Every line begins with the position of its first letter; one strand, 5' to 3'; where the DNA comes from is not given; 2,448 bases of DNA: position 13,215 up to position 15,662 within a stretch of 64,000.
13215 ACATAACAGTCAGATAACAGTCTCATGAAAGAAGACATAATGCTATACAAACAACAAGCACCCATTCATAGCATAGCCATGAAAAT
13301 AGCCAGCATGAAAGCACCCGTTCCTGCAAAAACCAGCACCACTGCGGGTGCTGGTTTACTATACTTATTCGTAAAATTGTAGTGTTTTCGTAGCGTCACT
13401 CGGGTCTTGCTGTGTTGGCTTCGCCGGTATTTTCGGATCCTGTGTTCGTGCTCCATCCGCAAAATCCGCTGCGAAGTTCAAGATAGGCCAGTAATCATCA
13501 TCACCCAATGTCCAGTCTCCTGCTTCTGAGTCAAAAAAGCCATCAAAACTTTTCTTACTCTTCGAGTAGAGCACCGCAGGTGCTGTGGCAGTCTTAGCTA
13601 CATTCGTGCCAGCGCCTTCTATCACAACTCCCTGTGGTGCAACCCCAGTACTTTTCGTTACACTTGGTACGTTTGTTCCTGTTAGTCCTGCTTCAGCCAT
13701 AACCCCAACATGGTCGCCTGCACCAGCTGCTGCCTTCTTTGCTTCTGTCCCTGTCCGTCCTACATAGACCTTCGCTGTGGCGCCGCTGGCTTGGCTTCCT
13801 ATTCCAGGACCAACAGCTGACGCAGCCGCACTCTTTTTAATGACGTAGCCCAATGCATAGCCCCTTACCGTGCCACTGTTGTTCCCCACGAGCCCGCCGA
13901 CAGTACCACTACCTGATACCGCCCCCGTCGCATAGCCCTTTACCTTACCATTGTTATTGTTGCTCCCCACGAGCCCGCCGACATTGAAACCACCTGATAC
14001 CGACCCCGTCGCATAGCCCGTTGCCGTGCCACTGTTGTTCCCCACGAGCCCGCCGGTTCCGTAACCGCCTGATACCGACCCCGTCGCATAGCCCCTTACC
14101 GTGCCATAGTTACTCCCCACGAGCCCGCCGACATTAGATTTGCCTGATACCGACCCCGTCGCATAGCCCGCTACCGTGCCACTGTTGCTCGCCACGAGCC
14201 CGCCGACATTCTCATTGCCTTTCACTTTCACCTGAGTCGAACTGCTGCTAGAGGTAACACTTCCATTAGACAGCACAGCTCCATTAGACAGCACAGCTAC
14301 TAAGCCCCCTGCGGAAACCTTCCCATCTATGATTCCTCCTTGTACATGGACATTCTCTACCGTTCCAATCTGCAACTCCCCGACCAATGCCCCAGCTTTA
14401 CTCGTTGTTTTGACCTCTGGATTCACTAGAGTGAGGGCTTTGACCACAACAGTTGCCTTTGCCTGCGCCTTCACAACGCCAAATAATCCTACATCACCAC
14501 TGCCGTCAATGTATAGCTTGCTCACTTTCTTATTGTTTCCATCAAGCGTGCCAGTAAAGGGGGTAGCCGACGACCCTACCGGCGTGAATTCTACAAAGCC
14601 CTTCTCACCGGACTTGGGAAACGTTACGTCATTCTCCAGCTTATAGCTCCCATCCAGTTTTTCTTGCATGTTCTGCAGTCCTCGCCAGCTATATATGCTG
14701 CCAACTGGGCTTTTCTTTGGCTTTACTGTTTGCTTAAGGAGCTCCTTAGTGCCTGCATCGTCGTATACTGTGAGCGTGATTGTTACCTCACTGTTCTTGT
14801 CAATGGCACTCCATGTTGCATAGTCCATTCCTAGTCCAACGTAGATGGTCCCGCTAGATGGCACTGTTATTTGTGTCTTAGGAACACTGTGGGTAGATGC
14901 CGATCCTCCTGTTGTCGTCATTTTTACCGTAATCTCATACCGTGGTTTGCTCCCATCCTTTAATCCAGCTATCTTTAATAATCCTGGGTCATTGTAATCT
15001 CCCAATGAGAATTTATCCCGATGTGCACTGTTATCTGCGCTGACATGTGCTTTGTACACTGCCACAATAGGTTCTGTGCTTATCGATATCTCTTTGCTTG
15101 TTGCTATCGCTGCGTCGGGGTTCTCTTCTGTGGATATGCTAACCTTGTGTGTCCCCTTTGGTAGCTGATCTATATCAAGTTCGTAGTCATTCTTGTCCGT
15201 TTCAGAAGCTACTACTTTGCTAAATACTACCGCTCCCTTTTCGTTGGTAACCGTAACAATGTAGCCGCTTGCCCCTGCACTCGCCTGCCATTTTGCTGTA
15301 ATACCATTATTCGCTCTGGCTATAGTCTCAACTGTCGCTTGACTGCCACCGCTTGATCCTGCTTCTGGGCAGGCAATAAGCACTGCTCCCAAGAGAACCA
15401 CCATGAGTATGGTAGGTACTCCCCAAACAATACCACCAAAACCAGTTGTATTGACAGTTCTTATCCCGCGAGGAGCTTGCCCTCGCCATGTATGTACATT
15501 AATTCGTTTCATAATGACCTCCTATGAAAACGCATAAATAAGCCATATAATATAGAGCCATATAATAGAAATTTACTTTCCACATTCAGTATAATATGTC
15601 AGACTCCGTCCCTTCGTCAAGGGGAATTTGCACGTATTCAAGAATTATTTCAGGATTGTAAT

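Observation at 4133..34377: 30-kb battery of seven autonomous, co-oriented cassettes for giant FN3/GLUG lipoproteins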

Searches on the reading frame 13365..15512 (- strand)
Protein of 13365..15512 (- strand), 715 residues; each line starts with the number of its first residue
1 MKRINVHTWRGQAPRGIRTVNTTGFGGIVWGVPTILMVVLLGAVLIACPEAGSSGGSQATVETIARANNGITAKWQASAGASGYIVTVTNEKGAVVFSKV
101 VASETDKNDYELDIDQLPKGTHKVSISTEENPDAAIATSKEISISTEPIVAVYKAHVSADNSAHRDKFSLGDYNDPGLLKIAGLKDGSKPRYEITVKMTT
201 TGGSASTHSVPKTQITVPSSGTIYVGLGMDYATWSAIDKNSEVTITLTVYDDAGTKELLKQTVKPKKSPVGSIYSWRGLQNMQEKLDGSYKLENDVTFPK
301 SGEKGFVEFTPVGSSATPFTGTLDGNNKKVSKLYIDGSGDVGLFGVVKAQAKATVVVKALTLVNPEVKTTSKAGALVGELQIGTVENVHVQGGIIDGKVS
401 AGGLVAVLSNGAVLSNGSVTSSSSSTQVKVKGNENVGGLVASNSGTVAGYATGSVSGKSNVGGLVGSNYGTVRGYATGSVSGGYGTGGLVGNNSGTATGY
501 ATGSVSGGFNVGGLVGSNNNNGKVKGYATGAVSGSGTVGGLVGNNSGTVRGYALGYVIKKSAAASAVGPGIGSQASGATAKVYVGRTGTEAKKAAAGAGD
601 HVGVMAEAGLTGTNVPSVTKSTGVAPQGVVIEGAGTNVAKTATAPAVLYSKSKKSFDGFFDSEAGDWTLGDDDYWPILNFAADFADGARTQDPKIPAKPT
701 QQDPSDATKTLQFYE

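Call 5: search_protein_families(library=pfam, proteins=[window:13365-15512:-], max_evalue=0.01)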
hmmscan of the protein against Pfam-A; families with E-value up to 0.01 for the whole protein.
window:13365-15512:- (715 aa): 1 family
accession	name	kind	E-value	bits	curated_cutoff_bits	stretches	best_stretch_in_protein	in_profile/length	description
PF11589.14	DUF3244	-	0.00019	21.8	25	1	85-129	43-86/96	Domain of unknown function (DUF3244)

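Call 6: search_protein_families(library=ncbifam, proteins=[window:13365-15512:-], max_evalue=0.01)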
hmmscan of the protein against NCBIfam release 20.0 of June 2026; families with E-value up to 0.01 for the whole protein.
window:13365-15512:- (715 aa): 0 families

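Call 7: find_homologous_proteins(query=window:13365-15512:-)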
Query window:13365-15512:- (715 aa): 3289 proteins with E <= 0.001 among 8000 candidates; the best 120 are listed.
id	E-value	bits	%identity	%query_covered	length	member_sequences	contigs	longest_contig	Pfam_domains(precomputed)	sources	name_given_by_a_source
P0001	0.0e+0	1022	72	100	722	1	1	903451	PF05342.20,PF07581.18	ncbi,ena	-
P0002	5.8e-286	968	72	98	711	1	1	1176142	-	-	-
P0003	5.1e-264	896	68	98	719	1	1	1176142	PF07581.18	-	-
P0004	3.9e-233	794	57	98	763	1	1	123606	-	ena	-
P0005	4.1e-226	771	56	79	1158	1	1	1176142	PF16794.12,PF00041.28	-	-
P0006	8.6e-209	713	59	92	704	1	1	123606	-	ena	-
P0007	2.2e-200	686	51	89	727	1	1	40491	PF18962.8,PF07581.18,PF11589.15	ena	-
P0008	6.5e-182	625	52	98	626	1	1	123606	-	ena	-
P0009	8.6e-177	608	59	77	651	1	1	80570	-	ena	-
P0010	3.7e-167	576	60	77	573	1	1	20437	PF05342.20,PF07581.18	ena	-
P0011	2.6e-76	276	35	38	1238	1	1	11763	PF07581.18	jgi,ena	-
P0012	2.3e-74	269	34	57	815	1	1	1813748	-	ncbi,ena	-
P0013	2.8e-73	266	40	31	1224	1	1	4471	PF07581.18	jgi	jgi:hypothetical protein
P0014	5.1e-71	258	35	48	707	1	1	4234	PF07581.18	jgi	jgi:hypothetical protein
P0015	2.0e-70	256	41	57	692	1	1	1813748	-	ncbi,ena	-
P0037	9.0e-59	218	64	21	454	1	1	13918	PF00041.28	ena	-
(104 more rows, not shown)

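Call 10: find_encoding_contigs(protein=P0001, flank=10000, max_places=3)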
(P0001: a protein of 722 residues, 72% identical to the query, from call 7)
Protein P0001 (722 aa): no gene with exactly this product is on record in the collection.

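Call 11: find_encoding_contigs(protein=P0004, flank=10000, max_places=3)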
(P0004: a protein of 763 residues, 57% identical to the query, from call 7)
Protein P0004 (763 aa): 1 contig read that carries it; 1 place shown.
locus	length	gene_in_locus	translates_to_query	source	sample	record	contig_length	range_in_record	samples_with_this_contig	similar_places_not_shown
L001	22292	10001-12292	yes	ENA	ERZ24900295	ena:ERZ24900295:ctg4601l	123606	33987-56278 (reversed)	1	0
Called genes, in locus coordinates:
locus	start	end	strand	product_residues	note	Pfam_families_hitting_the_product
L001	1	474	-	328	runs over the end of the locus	-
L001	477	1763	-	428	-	PF00155:Aminotran_1_2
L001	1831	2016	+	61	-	-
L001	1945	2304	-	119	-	-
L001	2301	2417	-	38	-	-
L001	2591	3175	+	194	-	-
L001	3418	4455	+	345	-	-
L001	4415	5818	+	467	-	-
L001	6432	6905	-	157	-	PF13936:HTH_38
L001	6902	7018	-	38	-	-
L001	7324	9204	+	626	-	-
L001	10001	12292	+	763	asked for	-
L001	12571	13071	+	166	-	-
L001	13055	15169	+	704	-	-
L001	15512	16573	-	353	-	PF01370:Epimerase, PF02719:Polysacc_synt_2, PF04321:RmlD_sub_bind, PF01073:3Beta_HSD, PF13460:NAD_binding_10 (weak), PF16363:GDP_Man_Dehyd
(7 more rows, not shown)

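Call 13: find_related_loci(query=A1, collection=genome_contigs, flank=10000)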
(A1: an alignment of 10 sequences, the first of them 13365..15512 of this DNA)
Query A1 (715 aa) in genome_contigs; peptide patterns used: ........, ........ (x = any residue, [..] = any of these).
41 stretches matched a pattern, but none encodes a relative of the query by tblastn (E <= 1e-3).

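Call 36: predict_structure(alignment_id=A1)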
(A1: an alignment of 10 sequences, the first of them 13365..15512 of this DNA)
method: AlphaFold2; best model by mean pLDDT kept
length: 715 residues; sequences in the alignment: 10
mean_pLDDT: 63.2   pTM: 0.55
mean pLDDT of the five models: 63.2, 62.6, 61.0, 56.6, 51.0
residues with pLDDT >= 90: 74; 70-90: 263; 50-70: 149; < 50: 229
segments of 3 or more residues with pLDDT < 50: 1-57, 154-164, 171-177, 267-275, 303-307, 411-415, 585-715
pLDDT, mean of each block of 10 residues (from residue 1): 26 27 26 34 32 40 71 83 87 87 83 79 87 84 64 47 56 46 67 75 60 67 58 55 75 78 56 47 77 73 54 84 86 82 87 79 88 92 83 86 86 57 67 89 85 82 93 76 89 86 76 90 72 72 80 59 62 69 43 36 30 32 34 33 36 39 35 32 29 30 37 30
secondary structure, 60 per line:
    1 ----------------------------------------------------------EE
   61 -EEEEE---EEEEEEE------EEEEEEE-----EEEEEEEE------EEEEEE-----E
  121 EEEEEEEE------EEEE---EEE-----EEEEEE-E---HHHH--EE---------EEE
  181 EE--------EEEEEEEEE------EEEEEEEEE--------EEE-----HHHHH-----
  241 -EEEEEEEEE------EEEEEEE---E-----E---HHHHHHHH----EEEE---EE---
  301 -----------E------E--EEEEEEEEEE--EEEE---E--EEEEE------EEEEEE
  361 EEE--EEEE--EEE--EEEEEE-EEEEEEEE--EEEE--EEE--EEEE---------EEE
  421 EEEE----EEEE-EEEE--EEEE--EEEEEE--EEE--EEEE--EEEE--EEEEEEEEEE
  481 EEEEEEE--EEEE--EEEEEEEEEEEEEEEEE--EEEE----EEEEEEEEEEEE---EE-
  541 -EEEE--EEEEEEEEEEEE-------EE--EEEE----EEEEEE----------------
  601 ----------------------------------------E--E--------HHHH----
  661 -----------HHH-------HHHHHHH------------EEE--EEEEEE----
elements in order (helices of 4 or more, strands of 3 or more residues): E62-66 E70-76 E83-89 E95-102 E109-114 E120-128 E135-138 E142-144 E150-155 H161-164 E178-182 E191-199 E206-214 E223-225 H231-235 E242-250 E257-263 H277-284 E289-292 E322-331 E334-337 E344-348 E355-363 E366-369 E372-374 E377-382 E384-391 E394-397 E400-402 E405-408 E418-424 E429-432 E434-437 E440-443 E446-451 E454-456 E459-462 E465-468 E471-487 E490-493 E496-512 E515-518 E523-534 E542-545 E548-559 E571-574 E579-584 H653-656 H682-688 E701-703 E706-711

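Call 38: search_solved_structures(query=A1, max_evalue=0.01)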
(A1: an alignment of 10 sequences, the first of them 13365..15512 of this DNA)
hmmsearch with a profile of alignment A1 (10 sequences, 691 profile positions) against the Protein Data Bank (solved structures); distinct sequences matched with E-value up to 0.01: 0.

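Call 39: fold_search(model_id=the predicted structure, library=pdb)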
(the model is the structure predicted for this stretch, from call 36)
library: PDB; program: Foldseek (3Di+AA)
matches with E <= 10: 1751; with E <= 0.001: 108
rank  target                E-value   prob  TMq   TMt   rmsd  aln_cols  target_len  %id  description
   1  8ovb_A                7.2e-06  1.00  0.11  0.12  17.2       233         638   11  Human Complement C3b in complex with Trypanosoma brucei ISG65. (released 2024-02-14)
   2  2win_A                8.3e-06  1.00  0.11  0.12  16.7       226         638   12  C3 convertase (C3bBb) stabilized by SCIN (released 2009-06-09)
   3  5fo7_A                9.1e-06  1.00  0.12  0.13  17.2       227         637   11  Crystal Structure of Human Complement C3b at 2.8 Angstrom resolution (released 2016-04-06)
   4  3t4a_A                9.5e-06  1.00  0.11  0.12  17.2       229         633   10  Structure of a truncated form of Staphylococcal Complement Inhibitor B bound to human C3c at 3.4 Angstrom resolution (released 2011-11-23)
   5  6ru5_A                1.0e-05  1.00  0.11  0.12  16.6       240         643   10  human complement C3 in complex with the hC3Nb1 nanobody (released 2019-08-21)
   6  2wii_A                1.1e-05  1.00  0.11  0.13  17.0       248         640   10  Complement C3b in complex with factor H domains 1-4 (released 2009-06-09)
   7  6ehg_A                1.2e-05  1.00  0.11  0.12  17.5       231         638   11  complement component C3b in complex with a nanobody (released 2018-02-14)
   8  3g6j_A                1.2e-05  1.00  0.11  0.12  17.2       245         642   11  C3b in complex with a C3b specific Fab (released 2009-03-10)
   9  2ice_A                1.5e-05  1.00  0.11  0.12  17.4       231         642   11  CRIg bound to C3c (released 2006-11-07)
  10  2a74_A                1.6e-05  1.00  0.11  0.12  16.9       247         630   11  Human Complement Component C3c (released 2005-09-27)
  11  2qki_D                1.6e-05  1.00  0.11  0.12  17.2       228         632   10  Human C3c in complex with the inhibitor compstatin (released 2007-08-14)
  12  8oq3_A                1.6e-05  1.00  0.11  0.06  17.1       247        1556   11  Structure of methylamine treated human complement C3 (released 2024-02-21)
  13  9sv8_B                2.0e-05  1.00  0.11  0.12  16.6       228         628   10  Herpes simplex virus 2 delta28-73 glycoprotein C ectodomain in complex with C3b (released 2025-12-10)
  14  8peq_B                2.0e-05  1.00  0.11  0.24  12.4       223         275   12  Complex of diubiquitin-derived artificial binding protein (Affilin) variant Af2 with its target oncofetal fibronectin  (released 2024-06-26)
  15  2qki_A                2.1e-05  1.00  0.11  0.12  17.2       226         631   10  Human C3c in complex with the inhibitor compstatin (released 2007-08-14)
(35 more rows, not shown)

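Call 41: find_related_loci(query=A1, collection=metagenome_contigs, flank=10000)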
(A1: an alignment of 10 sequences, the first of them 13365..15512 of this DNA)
Query A1 (715 aa) in metagenome_contigs; peptide patterns used: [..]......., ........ (x = any residue, [..] = any of these).
204 stretches matched a pattern, but none encodes a relative of the query by tblastn (E <= 1e-3).

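Call 42: find_encoding_contigs(protein=P0002, flank=1000, max_places=3)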
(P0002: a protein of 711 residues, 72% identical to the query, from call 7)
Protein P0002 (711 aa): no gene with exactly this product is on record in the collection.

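Call 43: find_encoding_contigs(protein=P0007, flank=10000, max_places=3)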
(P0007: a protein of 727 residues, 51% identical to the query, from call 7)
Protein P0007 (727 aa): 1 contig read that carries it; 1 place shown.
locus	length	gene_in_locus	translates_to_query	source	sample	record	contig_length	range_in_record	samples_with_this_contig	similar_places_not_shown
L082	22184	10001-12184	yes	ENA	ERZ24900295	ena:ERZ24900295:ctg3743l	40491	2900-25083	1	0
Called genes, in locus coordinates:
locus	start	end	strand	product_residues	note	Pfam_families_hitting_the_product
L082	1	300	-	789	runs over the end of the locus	PF12525:DUF3726 (weak)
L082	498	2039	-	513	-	PF02028:BCCT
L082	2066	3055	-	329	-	PF01244:Peptidase_M19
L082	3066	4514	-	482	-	PF00171:Aldedh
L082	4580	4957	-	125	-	PF01042:Ribonuc_L-PSP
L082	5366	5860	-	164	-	-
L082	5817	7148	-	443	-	PF10592:AIPR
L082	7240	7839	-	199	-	PF19503:DUF6037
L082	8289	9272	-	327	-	PF08240:ADH_N, PF00107:ADH_zinc_N, PF13602:ADH_zinc_N_2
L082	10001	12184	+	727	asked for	PF07581:Glug (faint), PF11589:DUF3244 (faint), PF18962:Por_Secre_tail (faint)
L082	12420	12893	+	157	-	-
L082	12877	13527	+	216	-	-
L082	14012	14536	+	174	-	-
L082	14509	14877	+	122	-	-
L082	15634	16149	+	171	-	-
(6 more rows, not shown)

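Call 44: find_encoding_contigs(protein=P0009, flank=10000, max_places=3)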
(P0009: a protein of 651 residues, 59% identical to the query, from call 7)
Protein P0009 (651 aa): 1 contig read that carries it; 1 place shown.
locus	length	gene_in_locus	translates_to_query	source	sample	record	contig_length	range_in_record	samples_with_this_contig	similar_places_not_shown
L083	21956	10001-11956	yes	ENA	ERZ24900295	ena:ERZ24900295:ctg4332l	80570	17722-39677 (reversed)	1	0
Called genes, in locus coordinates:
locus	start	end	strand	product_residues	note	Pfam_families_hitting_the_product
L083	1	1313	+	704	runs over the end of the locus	-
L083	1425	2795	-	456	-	PF00772:DnaB, PF03796:DnaB_C, PF13481:AAA_25 (weak)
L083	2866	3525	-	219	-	PF01281:Ribosomal_L9_N, PF03948:Ribosomal_L9_C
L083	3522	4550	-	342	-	-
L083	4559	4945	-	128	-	PF01084:Ribosomal_S18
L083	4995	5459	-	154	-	PF00436:SSB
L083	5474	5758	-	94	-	PF01250:Ribosomal_S6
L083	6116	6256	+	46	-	-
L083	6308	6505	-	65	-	-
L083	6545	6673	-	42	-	-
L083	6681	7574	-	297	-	PF12760:Zn_ribbon_IS1595, PF12762:DDE_Tnp_IS1595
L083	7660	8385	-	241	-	-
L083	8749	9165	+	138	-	-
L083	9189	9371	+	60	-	-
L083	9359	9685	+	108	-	PF00145:DNA_methylase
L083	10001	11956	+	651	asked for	-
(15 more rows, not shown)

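Call 45: find_encoding_contigs(protein=P0010, flank=10000, max_places=3)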
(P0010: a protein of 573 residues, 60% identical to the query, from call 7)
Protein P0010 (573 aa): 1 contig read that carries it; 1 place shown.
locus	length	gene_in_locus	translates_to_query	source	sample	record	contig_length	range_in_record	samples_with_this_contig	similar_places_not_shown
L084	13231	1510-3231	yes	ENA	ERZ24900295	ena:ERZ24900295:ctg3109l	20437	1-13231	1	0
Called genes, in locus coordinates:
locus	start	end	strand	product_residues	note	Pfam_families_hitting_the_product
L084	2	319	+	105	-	?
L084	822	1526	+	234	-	PF00041:fn3, PF13753:SWM_repeat (weak)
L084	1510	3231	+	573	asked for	PF05342:Peptidase_M26_N (weak), PF07581:Glug (faint)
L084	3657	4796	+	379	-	PF00849:PseudoU_synth_2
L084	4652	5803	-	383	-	PF26128:Gad2 (faint), PF01743:PolyA_pol, PF12627:PolyA_pol_RNAbd (weak)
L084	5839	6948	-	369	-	-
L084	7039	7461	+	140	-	PF09335:VTT_dom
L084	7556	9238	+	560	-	PF01134:GIDA (faint), PF03486:HI0933_like (faint), PF07992:Pyr_redox_2, PF12831:FAD_oxidored (faint), PF13738:Pyr_redox_3, PF13434:Lys_Orn_oxgnase (weak), PF00070:Pyr_redox, PF02852:Pyr_redox_dim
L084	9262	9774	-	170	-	PF12702:Lipocalin_3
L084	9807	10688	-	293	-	PF01755:Glyco_transf_25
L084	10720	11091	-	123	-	-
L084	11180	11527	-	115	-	-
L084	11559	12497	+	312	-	PF13439:Glyco_transf_4, PF13579:Glyco_trans_4_4, PF00534:Glycos_transf_1, PF13692:Glyco_trans_1_4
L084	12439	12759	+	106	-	-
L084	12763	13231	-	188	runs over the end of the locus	PF01066:CDP-OH_P_transf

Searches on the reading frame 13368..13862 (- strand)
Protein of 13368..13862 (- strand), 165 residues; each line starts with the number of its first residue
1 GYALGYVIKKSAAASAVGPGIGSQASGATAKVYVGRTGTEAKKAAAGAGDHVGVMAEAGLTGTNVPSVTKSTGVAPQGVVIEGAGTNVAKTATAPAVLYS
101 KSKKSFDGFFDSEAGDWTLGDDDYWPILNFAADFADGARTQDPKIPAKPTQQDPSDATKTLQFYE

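Call 62: find_homologous_proteins(query=A3, max_evalue=0.001)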
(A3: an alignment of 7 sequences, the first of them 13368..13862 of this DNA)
Query A3 (7 sequences) (165 aa, profile of the alignment): 4 proteins with E <= 0.001 among 8000 candidates.
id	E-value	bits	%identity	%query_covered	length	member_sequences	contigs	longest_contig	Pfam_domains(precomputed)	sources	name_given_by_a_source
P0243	4.3e-72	259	60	92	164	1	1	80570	-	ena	-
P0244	4.1e-58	214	58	90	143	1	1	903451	-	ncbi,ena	-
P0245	5.7e-33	132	53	64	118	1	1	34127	-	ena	-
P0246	4.4e-32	129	54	62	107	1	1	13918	-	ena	-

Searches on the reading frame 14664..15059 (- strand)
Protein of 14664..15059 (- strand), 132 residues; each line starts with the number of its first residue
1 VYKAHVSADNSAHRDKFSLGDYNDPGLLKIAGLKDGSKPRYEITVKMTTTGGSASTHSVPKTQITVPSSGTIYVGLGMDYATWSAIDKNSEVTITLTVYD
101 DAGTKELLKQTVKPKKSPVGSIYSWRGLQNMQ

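Call 71: search_protein_representatives(alignment_id=A2)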
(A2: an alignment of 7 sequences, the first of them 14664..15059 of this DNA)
Query: 7 sequences, 133 profile positions. Proteins with E-value up to 0.001 (for the whole library): 21; up to 1e-10: 12; up to 1e-30: 6. The best 21 are listed.
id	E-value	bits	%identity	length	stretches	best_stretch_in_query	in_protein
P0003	3.5e-74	263.4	-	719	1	1-133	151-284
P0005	3.4e-71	253.7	-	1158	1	1-133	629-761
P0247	9.9e-69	245.7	-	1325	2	1-133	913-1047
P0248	2.0e-57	209.1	-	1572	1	5-133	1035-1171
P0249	1.8e-35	138.0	-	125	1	1-120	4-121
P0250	5.2e-31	123.6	-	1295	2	14-133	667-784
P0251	2.6e-26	108.4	-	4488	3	106-130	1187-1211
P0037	3.2e-25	104.9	-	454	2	1-80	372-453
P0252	8.6e-24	100.3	-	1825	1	6-132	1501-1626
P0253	4.0e-19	85.2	-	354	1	36-132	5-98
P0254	7.5e-18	81.1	-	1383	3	10-133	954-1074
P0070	1.8e-17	79.8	-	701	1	7-133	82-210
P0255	1.7e-09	54.0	-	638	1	11-133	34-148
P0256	6.0e-07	45.8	-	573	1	11-133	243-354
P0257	1.4e-06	44.6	-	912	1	11-132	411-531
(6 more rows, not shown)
